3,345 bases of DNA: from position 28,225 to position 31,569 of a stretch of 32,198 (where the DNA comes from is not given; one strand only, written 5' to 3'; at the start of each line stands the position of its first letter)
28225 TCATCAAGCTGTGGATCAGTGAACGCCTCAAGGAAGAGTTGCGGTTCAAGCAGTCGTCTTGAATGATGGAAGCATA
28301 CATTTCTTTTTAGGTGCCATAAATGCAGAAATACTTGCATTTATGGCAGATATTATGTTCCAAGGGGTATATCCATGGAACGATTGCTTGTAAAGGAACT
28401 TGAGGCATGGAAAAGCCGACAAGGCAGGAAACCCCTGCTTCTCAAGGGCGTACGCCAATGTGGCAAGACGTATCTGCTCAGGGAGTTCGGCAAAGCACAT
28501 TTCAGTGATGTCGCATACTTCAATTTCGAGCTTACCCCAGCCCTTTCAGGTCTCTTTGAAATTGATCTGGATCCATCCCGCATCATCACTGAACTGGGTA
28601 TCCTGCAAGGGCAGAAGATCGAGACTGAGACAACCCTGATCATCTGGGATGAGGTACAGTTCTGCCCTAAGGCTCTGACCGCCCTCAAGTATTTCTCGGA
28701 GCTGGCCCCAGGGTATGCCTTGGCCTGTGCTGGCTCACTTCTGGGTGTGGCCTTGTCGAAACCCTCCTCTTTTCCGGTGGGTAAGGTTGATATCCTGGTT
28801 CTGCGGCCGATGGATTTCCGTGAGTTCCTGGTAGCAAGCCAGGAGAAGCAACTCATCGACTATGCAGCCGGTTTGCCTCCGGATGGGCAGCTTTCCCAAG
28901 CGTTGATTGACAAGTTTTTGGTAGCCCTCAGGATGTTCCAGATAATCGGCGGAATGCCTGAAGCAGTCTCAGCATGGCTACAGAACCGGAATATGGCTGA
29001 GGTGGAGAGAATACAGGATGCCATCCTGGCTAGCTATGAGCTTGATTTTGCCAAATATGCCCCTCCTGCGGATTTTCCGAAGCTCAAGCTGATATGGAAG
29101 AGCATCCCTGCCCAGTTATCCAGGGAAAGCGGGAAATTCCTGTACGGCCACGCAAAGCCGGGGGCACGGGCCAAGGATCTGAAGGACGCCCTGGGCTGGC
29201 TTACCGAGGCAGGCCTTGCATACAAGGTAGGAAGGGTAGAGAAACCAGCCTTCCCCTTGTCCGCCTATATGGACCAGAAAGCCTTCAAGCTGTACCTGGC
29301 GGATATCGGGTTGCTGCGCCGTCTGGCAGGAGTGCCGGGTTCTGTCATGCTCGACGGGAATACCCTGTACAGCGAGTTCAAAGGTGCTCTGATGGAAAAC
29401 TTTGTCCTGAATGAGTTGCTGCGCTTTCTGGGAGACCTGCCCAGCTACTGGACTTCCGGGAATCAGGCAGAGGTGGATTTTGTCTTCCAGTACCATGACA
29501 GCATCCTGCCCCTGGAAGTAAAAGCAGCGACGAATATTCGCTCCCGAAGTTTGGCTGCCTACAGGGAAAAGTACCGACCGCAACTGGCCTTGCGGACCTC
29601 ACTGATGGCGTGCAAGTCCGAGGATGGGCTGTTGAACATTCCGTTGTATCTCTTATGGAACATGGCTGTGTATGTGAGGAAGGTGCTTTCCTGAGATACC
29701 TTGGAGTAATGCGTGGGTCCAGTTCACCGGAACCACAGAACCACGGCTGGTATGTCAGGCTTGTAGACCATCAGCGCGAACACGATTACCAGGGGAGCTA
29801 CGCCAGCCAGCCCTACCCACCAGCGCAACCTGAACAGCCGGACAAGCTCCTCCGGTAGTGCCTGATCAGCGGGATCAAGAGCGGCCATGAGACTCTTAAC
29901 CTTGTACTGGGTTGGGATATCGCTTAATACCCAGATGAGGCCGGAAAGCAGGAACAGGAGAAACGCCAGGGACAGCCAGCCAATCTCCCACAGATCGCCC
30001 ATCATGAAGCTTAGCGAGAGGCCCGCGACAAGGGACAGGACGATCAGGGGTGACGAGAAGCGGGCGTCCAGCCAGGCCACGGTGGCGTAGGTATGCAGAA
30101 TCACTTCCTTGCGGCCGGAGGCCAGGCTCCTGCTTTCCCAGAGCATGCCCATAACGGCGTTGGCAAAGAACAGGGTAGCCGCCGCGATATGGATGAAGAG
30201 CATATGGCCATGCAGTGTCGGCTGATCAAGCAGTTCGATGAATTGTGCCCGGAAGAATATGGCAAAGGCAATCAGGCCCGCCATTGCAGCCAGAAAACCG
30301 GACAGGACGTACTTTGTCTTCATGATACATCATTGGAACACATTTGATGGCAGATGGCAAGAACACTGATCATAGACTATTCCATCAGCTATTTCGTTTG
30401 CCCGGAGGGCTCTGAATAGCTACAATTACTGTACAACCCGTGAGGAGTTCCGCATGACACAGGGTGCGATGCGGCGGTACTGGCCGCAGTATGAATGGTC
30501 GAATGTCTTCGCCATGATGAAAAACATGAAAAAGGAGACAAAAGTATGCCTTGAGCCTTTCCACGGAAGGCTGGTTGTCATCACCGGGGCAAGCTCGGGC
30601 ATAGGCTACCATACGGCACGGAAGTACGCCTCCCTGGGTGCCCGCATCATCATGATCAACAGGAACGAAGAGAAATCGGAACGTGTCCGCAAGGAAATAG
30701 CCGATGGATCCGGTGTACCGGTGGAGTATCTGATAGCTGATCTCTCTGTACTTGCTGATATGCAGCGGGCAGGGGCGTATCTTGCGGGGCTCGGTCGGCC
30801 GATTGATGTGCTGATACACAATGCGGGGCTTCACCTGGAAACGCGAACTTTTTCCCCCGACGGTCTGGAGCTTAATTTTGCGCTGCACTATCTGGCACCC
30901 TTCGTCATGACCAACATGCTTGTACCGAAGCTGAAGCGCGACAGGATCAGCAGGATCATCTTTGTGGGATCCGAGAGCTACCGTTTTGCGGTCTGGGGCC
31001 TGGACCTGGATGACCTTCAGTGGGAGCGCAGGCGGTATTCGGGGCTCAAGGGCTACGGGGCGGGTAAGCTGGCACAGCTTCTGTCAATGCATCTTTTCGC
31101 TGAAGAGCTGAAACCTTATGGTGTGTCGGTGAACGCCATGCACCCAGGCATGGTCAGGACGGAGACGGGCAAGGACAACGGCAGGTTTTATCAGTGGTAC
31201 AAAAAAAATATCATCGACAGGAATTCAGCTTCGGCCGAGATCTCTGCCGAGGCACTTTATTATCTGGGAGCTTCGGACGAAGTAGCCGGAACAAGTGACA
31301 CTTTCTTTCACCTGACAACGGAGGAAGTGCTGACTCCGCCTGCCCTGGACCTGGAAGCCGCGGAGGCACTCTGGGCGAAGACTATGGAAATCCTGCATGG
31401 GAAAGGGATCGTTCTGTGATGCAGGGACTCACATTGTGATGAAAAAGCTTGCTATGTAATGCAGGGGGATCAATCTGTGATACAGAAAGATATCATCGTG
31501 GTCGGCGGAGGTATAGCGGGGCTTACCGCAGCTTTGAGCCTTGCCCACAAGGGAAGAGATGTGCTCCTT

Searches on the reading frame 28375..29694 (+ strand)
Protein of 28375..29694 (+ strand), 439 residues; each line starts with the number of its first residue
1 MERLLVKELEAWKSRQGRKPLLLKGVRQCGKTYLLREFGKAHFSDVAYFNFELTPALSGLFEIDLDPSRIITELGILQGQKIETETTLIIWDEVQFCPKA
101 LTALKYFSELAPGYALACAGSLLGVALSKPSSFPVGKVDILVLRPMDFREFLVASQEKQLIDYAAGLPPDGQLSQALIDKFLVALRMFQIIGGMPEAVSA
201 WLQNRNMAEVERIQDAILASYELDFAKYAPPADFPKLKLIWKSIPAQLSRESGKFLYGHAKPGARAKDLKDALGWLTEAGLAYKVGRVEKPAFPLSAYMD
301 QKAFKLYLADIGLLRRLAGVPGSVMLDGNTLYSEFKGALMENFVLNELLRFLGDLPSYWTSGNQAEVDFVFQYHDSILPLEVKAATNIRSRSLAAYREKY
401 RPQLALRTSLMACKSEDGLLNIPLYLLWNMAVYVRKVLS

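Call 6: search_protein_families(library=pfam, proteins=[window:28375-29694:+], max_evalue=0.01)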
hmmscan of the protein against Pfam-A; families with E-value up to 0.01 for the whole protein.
window:28375-29694:+ (439 aa): 3 families
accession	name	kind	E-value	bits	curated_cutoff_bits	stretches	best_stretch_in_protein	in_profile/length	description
PF13635.12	DUF4143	-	5.9e-34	117.6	28.1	1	223-384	2-159/160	Domain of unknown function (DUF4143)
PF13173.12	AAA_14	-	2.7e-23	82.8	27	1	18-152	2-129/129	AAA domain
PF01637.24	ATPase_2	-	0.0037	17.5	33.2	1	6-42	8-44/225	ATPase domain predominantly from Archaea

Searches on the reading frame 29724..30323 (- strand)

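Call 6: search_protein_families(library=pfam, proteins=[window:29724-30323:-], max_evalue=0.01)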
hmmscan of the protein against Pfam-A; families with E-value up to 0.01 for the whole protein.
window:29724-30323:- (199 aa): 1 family
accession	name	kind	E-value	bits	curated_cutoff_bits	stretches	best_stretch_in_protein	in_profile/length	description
PF10027.14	DUF2269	-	5.2e-19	69.2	28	1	42-189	4-150/150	Predicted integral membrane protein (DUF2269)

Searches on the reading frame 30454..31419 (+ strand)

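Call 6: search_protein_families(library=pfam, proteins=[window:30454-31419:+], max_evalue=0.01)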
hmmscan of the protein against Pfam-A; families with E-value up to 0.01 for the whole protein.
window:30454-31419:+ (321 aa): 3 families
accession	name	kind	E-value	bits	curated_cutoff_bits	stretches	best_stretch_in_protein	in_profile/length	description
PF00106.31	adh_short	-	3.8e-30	105.3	26.6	2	40-175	2-138/195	short chain dehydrogenase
PF13561.12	adh_short_C2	-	5.5e-21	75.7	27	2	45-177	1-134/236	Enoyl-(Acyl carrier protein) reductase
PF08659.16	KR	-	1.5e-06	28.7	22.6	1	41-126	3-91/180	KR domain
